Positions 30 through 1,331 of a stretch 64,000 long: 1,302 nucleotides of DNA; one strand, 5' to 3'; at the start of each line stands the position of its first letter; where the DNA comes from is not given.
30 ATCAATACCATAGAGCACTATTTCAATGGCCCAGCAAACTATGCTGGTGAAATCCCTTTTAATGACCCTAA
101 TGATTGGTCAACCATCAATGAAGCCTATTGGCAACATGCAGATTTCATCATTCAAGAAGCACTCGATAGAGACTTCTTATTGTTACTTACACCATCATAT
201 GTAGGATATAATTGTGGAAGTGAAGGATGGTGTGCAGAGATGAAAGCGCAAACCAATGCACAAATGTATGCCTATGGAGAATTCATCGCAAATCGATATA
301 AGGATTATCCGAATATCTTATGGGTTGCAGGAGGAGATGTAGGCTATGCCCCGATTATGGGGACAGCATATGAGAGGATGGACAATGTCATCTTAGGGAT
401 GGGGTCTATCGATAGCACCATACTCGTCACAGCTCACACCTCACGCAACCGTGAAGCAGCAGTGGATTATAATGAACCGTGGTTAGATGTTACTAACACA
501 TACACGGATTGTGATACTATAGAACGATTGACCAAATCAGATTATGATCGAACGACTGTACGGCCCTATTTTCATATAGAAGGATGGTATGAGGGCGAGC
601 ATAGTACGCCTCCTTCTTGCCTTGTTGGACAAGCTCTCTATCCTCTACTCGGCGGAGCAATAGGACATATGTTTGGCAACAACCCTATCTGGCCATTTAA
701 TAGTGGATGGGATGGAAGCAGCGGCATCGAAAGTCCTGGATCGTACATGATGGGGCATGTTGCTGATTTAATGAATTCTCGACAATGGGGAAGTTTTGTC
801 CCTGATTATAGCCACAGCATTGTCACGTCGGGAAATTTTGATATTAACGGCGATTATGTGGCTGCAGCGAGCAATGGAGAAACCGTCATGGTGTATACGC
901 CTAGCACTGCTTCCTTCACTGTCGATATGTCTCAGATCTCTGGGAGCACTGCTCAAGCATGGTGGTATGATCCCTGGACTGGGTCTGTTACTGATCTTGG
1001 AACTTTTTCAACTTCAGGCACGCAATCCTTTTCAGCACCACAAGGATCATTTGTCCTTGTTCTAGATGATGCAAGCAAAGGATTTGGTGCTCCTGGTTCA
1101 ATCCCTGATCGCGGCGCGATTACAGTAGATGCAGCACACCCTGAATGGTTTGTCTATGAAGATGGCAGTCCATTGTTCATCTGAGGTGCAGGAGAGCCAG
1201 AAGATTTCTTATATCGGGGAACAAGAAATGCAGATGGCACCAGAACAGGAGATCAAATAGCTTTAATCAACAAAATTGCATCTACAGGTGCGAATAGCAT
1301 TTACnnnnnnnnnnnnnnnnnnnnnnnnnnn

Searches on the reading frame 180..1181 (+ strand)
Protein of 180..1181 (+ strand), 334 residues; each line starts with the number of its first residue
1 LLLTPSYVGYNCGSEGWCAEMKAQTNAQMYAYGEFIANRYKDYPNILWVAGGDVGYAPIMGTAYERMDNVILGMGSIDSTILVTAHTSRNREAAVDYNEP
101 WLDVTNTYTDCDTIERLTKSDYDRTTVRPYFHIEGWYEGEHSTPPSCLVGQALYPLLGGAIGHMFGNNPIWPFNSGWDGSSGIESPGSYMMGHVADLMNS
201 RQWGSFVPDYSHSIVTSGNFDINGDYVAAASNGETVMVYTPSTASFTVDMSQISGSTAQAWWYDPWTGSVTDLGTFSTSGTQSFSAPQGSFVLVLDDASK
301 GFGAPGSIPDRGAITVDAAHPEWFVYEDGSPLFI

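Call 23: search_protein_families(library=pfam, proteins=[window:180-1181:+], max_evalue=0.1)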
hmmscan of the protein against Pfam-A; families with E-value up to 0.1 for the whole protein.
window:180-1181:+ (334 aa): 3 families
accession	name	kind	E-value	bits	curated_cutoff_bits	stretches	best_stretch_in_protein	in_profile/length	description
PF13204.13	Apiosidase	-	1.1e-25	91.4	26.5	1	3-203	103-318/320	Apiosidase-like, catalytic domain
PF12904.13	Collagen_bind_2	-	8.5e-17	61.2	22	1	213-295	5-91/92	Putative collagen-binding domain of a collagenase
PF17801.7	Melibiase_C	-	0.071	13.6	22.9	0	223-277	13-58/71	Alpha galactosidase C-terminal beta sandwich domain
